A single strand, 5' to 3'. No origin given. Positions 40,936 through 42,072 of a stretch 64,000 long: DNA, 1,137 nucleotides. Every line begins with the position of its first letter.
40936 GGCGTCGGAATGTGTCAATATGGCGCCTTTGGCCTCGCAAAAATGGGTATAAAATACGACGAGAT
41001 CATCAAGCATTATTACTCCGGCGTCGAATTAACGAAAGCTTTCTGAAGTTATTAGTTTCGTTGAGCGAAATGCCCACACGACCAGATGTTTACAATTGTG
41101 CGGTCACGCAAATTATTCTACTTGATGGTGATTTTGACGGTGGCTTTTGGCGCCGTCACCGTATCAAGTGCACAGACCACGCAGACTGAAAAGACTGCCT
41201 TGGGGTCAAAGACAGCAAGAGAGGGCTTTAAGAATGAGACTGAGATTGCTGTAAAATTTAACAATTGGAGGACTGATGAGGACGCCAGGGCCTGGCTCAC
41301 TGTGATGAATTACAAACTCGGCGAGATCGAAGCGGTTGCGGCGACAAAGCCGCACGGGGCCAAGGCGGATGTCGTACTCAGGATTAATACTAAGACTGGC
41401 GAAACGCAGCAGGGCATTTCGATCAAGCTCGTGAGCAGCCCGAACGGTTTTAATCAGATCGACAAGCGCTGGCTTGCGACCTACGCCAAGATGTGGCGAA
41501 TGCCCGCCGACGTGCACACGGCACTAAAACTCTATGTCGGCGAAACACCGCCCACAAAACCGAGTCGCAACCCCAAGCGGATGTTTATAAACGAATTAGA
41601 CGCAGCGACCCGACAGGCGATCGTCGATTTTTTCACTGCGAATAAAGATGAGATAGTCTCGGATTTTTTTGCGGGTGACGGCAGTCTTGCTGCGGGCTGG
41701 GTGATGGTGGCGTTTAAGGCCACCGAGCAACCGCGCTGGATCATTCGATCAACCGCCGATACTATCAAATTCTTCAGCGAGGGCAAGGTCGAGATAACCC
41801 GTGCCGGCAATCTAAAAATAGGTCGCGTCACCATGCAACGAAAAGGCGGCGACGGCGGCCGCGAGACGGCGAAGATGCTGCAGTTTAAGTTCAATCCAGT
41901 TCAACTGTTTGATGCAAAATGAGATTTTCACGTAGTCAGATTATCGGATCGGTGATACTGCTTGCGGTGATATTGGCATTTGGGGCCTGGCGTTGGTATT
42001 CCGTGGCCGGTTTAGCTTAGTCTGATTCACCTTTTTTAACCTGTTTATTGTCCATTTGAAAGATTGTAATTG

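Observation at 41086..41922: HinP1I/MspI-family restriction-endonuclease homologue with a Sec signal peptide and no methyltransferase partner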

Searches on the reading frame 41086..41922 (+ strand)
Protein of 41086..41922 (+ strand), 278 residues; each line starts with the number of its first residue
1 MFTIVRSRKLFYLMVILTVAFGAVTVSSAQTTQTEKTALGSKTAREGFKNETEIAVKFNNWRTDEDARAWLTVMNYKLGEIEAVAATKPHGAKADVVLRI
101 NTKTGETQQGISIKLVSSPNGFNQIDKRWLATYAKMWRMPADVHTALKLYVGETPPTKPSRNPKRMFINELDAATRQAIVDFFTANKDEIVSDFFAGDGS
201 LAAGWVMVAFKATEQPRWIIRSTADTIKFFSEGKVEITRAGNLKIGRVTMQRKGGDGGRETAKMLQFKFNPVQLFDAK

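Call 3: search_protein_families(library=pfam, proteins=[window:41086-41919:+], max_evalue=10)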
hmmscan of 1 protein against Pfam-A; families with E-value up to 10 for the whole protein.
window:41086-41919:+ (278 aa): 2 families
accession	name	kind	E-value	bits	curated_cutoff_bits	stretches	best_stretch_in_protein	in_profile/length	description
PF11463.14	R-HINP1I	-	3.1e-57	193.8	25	1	74-275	1-208/208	R.HinP1I restriction endonuclease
PF08811.16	DUF1800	-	0.04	13.5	26.1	1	108-188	323-398/419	Protein of unknown function (DUF1800)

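Call 4: search_protein_families(library=ncbifam, proteins=[window:41086-41919:+], max_evalue=10)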
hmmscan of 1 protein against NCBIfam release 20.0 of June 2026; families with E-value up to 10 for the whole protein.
window:41086-41919:+ (278 aa): 0 families

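Call 5: search_solved_structures(query=window:41086-41919:+, max_evalue=10, show_alignments=3)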
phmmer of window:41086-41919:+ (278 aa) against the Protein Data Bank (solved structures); distinct sequences matched with E-value up to 10: 2.
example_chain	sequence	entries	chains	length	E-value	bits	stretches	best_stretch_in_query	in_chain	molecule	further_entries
1ynm_A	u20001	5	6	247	2.4e-60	207.3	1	38-276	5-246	R.HinP1I restriction endonuclease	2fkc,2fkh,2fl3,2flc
7y9n_A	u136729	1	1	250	0.16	14.6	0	240-271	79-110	Spike protein S2',5HB-H2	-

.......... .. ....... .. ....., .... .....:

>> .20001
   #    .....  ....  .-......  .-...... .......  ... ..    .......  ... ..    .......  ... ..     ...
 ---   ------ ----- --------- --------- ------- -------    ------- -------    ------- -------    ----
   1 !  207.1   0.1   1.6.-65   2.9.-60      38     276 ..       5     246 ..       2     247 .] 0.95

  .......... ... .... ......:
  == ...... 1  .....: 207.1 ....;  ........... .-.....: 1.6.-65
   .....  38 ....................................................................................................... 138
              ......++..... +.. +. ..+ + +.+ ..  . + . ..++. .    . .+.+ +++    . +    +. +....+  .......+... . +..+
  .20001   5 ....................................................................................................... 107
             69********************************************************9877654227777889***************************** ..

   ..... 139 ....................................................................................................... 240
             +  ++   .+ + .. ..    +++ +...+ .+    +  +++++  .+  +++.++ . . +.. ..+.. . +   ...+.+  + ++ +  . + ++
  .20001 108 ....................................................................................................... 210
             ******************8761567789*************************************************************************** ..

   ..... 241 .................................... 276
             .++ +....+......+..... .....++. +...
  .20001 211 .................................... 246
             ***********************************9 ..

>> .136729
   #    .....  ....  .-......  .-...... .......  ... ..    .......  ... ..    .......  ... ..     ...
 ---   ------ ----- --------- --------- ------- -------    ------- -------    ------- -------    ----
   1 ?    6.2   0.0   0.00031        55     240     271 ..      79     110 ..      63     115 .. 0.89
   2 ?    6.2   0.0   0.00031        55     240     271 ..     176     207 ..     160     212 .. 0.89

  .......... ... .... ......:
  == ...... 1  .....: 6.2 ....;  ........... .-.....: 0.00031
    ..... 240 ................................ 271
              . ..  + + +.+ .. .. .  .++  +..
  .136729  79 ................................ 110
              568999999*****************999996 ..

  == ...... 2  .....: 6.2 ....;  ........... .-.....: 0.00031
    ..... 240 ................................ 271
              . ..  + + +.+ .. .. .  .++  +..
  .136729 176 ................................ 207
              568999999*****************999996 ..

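Call 6: find_homologous_proteins(query=window:41086-41919:+, max_evalue=0.00001)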
Query window:41086-41919:+ (278 aa): 3076 proteins with E <= 0.00001 among 3611 candidates; the best 120 are listed.
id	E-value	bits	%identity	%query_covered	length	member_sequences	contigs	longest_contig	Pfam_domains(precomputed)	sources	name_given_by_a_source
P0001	3.7e-180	615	100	100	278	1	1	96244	PF11463.15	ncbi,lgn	-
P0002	4.8e-133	460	76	97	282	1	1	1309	PF11463.15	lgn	-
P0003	4.8e-128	444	74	97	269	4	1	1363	PF11463.15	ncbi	ncbi:MAG: type II restriction endonuclease [Pyrinomonadaceae bacterium]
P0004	9.5e-127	440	73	96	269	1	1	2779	PF11463.15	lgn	-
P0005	5.3e-126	437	72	100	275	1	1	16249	PF11463.15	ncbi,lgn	-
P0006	5.7e-126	437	70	99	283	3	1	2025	PF11463.15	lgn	-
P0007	1.1e-125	436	73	96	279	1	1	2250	PF11463.15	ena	-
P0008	2.6e-125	435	79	86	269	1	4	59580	PF11463.15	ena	-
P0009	3.0e-125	435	72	97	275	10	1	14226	PF11463.15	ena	-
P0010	1.1e-123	430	72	99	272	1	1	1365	PF11463.15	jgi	-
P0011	1.2e-123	430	70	99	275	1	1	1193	PF11463.15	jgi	jgi:R.HinP1I restriction endonuclease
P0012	2.5e-123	429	71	97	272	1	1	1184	PF11463.15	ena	-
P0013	4.1e-123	428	69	97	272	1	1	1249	PF11463.15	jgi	jgi:hypothetical protein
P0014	5.7e-123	427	70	96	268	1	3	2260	PF11463.15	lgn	-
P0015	6.0e-123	427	70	99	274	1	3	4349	PF11463.15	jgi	jgi:R.HinP1I restriction endonuclease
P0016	9.5e-123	427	69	97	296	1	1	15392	PF11463.15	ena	-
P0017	2.8e-122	425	74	90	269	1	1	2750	PF11463.15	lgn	-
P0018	3.2e-122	425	70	96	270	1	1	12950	PF11463.15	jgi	-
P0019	1.1e-121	423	73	96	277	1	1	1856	PF11463.15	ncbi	-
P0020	1.2e-121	423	70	95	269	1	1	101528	PF11463.15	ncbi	-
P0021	1.4e-121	423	70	97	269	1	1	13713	PF11463.15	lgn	-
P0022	1.4e-121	423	66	100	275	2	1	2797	PF11463.15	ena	-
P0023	2.1e-121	422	66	100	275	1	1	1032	PF11463.15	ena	-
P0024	2.4e-121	422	69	99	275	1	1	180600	PF11463.15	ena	-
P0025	2.9e-121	422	68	98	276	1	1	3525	PF11463.15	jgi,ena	-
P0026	3.1e-121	422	71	96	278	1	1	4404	PF11463.15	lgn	-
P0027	4.2e-121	421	74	90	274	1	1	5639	PF11463.15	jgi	-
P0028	7.0e-121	421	69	98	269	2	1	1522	PF11463.15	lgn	-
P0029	8.8e-121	420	70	96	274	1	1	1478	PF11463.15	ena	-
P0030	9.2e-121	420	69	97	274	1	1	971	PF11463.15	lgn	-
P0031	3.9e-120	418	67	99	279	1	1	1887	PF11463.15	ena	-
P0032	4.1e-120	418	72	90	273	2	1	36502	PF11463.15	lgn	-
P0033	4.7e-120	418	69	99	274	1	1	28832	PF11463.15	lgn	-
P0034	6.2e-120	417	67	100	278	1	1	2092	PF11463.15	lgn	-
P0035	6.5e-120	417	72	86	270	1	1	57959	PF11463.15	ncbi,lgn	-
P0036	6.9e-120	417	72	90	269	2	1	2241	PF11463.15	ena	-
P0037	7.5e-120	417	69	99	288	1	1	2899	PF11463.15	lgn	-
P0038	7.8e-120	417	69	97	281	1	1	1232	PF11463.15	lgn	-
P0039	9.5e-120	417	72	90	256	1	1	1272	PF11463.15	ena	-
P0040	1.4e-119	416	74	86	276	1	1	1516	PF11463.15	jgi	jgi:R.HinP1I restriction endonuclease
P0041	1.5e-119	416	65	100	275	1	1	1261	PF11463.15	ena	-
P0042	1.6e-119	416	72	93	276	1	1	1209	PF11463.15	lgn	-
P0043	1.9e-119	416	70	97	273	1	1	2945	PF11463.15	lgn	-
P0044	2.2e-119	416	67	97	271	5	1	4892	PF11463.15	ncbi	-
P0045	2.9e-119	415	70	94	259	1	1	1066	PF11463.15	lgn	-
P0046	3.1e-119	415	73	90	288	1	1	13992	PF11463.15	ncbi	ncbi:MAG: type II restriction endonuclease [Pyrinomonadaceae bacterium]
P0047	4.1e-119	415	68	98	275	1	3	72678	PF11463.15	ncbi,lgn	-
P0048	9.2e-119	414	68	95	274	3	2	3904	PF11463.15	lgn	-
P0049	9.6e-119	414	68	96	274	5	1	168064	PF11463.15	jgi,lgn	jgi:hypothetical protein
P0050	1.5e-118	413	73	86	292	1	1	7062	PF11463.15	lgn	-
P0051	1.7e-118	413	70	91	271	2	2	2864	PF11463.15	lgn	-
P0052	1.8e-118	413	68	99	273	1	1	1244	PF11463.15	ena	-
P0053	1.9e-118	413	66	99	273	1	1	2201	PF11463.15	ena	-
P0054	2.1e-118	412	69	97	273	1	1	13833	PF11463.15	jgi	jgi:hypothetical protein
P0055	3.1e-118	412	68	96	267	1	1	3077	PF11463.15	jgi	jgi:hypothetical protein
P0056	3.2e-118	412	70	95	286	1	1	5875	PF11463.15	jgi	jgi:hypothetical protein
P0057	3.3e-118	412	65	100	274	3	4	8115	PF11463.15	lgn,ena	-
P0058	3.5e-118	412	69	97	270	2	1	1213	PF11463.15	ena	-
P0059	3.5e-118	412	68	96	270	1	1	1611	PF11463.15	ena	-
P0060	4.7e-118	411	67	96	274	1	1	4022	PF11463.15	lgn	-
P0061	6.6e-118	411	69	96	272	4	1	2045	PF11463.15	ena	-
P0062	6.7e-118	411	64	100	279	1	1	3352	PF11463.15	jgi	jgi:hypothetical protein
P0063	6.7e-118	411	72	87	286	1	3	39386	PF11463.15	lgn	-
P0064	6.7e-118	411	70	91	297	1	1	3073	PF11463.15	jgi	jgi:hypothetical protein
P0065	9.3e-118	410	71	90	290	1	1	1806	PF11463.15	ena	-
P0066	1.1e-117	410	68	96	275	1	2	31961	PF11463.15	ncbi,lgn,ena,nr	ncbi:MAG TPA: hypothetical protein PLL77_15530 [Pyrinomonadaceae bacterium]|nr:hypothetical protein 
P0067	1.1e-117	410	68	99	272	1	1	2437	PF11463.15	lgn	-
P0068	1.1e-117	410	68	99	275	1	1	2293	PF11463.15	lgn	-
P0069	1.1e-117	410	66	100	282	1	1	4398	PF11463.15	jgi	jgi:hypothetical protein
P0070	1.2e-117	410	70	90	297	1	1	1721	PF11463.15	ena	-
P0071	1.4e-117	410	66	97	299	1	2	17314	PF11463.15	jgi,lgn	-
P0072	1.5e-117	410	69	96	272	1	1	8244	PF11463.15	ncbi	-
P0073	1.8e-117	409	70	92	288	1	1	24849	PF11463.15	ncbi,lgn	-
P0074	1.9e-117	409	70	96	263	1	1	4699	PF11463.15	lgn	-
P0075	3.4e-117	408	73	90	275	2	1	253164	PF11463.15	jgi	jgi:hypothetical protein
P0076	4.1e-117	408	74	90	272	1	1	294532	PF11463.15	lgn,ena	-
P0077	4.5e-117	408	67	99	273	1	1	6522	PF11463.15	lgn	-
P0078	4.7e-117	408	69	95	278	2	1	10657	PF11463.15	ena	-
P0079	5.3e-117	408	68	100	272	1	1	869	PF11463.15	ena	-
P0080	5.5e-117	408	65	98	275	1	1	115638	PF11463.15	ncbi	-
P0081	6.1e-117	408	68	97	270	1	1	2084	PF11463.15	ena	-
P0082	6.5e-117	408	69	91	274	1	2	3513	PF11463.15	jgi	jgi:hypothetical protein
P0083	7.7e-117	407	68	96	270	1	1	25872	PF11463.15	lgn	-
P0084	1.0e-116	407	68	98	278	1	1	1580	PF11463.15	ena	-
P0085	1.1e-116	407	67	98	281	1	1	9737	PF11463.15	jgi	jgi:hypothetical protein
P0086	1.2e-116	407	71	90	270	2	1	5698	PF11463.15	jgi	jgi:hypothetical protein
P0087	1.3e-116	407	70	90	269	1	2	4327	PF11463.15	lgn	-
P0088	1.5e-116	406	67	96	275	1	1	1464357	PF11463.15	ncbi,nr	ncbi:MAG: type II restriction endonuclease [Chloracidobacterium sp.]|nr:type II restriction endonucl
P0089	1.7e-116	406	67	99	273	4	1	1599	PF11463.15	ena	-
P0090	1.8e-116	406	66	96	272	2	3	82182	PF11463.15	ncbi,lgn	-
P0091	1.9e-116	406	72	90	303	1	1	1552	PF11463.15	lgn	-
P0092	2.1e-116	406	67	98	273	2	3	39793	PF11463.15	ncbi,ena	-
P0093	2.2e-116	406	68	96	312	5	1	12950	PF11463.15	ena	-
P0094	2.2e-116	406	66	96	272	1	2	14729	PF11463.15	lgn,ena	-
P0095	2.3e-116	406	67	97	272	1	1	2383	PF11463.15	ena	-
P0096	2.5e-116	406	66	99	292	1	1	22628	PF11463.15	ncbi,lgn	ncbi:MAG: type II restriction endonuclease [Pyrinomonadaceae bacterium]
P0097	2.6e-116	406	70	93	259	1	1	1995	PF11463.15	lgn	-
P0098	2.7e-116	406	65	100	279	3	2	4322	PF11463.15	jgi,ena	-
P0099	2.9e-116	405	70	95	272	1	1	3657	PF11463.15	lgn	-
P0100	3.4e-116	405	69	95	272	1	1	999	PF11463.15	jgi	jgi:hypothetical protein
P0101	5.3e-116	405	70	90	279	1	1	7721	PF11463.15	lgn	-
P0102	5.5e-116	405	65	97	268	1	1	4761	PF11463.15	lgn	-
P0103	5.6e-116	404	68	92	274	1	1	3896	PF11463.15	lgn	-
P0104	6.0e-116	404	67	97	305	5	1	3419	PF11463.15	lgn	-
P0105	7.4e-116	404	66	100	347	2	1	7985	PF11463.15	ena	-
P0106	8.2e-116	404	66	97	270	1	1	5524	PF11463.15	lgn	-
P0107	8.9e-116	404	66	96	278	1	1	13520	PF11463.15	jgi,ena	-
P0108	9.7e-116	404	68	97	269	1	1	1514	PF11463.15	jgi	jgi:hypothetical protein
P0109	1.0e-115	404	69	90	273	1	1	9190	PF11463.15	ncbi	ncbi:MAG: type II restriction endonuclease [Pyrinomonadaceae bacterium]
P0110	1.1e-115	404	71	91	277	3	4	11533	PF11463.15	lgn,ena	-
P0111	1.2e-115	403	64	95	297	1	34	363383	PF11463.15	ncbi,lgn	-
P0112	1.2e-115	403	68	97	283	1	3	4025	PF11463.15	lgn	-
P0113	1.2e-115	403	68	97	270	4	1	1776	PF11463.15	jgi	-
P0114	1.4e-115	403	66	92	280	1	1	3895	PF11463.15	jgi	jgi:hypothetical protein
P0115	2.1e-115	403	70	91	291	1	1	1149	PF11463.15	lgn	-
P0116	2.2e-115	403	66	96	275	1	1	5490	PF11463.15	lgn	-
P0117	2.3e-115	402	67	98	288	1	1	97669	PF11463.15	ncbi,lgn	-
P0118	2.3e-115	402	66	96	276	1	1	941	PF11463.15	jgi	-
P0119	2.4e-115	402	66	96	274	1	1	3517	PF11463.15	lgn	-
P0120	2.4e-115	402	69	91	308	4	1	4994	PF11463.15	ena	-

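Call 14: find_encoding_contigs(protein=window:41086-41922:+, flank=10000, max_places=3)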
Protein window:41086-41922:+ (278 aa): 1 contig read that carries it; 1 place shown.
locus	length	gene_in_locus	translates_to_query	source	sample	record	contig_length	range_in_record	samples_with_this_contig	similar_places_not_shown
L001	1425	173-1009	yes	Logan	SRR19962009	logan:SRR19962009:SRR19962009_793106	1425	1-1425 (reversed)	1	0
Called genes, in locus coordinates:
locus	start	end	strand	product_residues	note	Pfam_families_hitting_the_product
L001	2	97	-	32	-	?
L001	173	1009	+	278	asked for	PF11463:R-HINP1I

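Call 16: search_protein_representatives(protein=window:41086-41919:+)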
Query: 278 residues. Proteins with E-value up to 0.001 (for the whole library): 501; up to 1e-10: 286; up to 1e-30: 81. The best 150 are listed.
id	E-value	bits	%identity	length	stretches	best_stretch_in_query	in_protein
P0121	2.4e-98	345.0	60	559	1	14-276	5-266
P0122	2.9e-86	305.4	54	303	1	17-276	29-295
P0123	5.0e-76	271.9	66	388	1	18-216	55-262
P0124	8.7e-75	267.8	63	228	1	6-209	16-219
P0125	2.3e-73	263.1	51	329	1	39-277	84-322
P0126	2.1e-62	227.2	48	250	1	32-275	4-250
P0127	2.3e-59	217.3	42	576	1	27-276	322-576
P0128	1.8e-57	211.1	44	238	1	40-275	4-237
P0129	4.0e-57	209.9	44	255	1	36-275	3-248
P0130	6.3e-57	209.3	41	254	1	31-274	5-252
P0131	8.6e-55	202.3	47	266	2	91-272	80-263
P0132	3.4e-54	200.3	43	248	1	37-277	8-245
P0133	3.8e-54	200.2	42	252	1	37-275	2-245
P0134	1.5e-53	198.2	41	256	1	30-275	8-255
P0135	1.9e-50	188.0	42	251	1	38-277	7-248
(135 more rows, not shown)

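Call 17: find_encoding_contigs(protein=P0088, flank=10000, max_places=2)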
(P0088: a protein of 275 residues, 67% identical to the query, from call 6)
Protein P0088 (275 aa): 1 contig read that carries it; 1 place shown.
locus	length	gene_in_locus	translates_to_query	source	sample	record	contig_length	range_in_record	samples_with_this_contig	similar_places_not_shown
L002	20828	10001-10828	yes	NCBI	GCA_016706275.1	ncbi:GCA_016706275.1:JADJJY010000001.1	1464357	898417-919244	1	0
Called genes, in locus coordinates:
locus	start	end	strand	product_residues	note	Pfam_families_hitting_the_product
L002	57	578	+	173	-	PF07022:Phage_CI_repr, PF01381:HTH_3 (weak)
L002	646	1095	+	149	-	PF06114:Peptidase_M78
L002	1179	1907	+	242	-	-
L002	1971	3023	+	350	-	PF01075:Glyco_transf_9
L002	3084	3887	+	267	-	-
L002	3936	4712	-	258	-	PF01553:Acyltransferase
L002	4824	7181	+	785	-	PF00246:Peptidase_M14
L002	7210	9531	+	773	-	PF08486:SpoIID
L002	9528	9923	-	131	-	PF07291:MauE, PF07681:DoxX (weak)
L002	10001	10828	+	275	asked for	PF11463:R-HINP1I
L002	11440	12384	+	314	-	PF01745:IPT, PF01715:IPPT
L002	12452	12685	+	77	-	PF17209:Hfq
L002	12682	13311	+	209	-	PF13521:AAA_28, PF02223:Thymidylate_kin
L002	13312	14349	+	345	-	PF13177:DNA_pol3_delta2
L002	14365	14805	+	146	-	PF10825:DUF2752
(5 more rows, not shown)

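Call 18: find_encoding_contigs(protein=P0076, flank=10000, max_places=2)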
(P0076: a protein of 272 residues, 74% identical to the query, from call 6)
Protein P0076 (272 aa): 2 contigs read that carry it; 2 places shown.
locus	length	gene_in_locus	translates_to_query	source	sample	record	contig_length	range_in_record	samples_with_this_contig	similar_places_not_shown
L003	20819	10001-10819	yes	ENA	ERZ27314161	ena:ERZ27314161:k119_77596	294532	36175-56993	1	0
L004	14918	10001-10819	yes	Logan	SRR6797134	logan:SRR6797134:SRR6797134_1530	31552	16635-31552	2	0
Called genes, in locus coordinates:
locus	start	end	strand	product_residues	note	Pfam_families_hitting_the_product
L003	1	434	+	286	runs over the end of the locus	PF02621:VitK2_biosynth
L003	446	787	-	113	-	-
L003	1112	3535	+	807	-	PF00246:Peptidase_M14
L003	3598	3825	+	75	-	-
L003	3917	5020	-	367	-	PF03441:FAD_binding_7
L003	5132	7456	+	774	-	PF08486:SpoIID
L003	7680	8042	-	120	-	PF07291:MauE, PF07681:DoxX (weak), PF13564:DoxX_2 (weak)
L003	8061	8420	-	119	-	PF06993:DUF1304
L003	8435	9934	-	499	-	PF01979:Amidohydro_1, PF07969:Amidohydro_3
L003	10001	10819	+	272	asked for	PF11463:R-HINP1I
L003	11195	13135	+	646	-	PF00245:Alk_phosphatase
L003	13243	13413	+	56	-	-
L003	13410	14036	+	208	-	-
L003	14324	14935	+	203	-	-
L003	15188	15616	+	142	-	-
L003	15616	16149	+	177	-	PF11848:DUF3368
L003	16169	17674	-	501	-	PF01979:Amidohydro_1, PF07969:Amidohydro_3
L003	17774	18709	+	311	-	PF00056:Ldh_1_N, PF02866:Ldh_1_C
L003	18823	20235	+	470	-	PF00753:Lactamase_B, PF00581:Rhodanese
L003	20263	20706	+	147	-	PF00581:Rhodanese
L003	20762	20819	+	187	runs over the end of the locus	PF07638:Sigma70_ECF, PF08281:Sigma70_r4_2, PF04545:Sigma70_r4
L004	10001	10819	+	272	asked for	PF11463:R-HINP1I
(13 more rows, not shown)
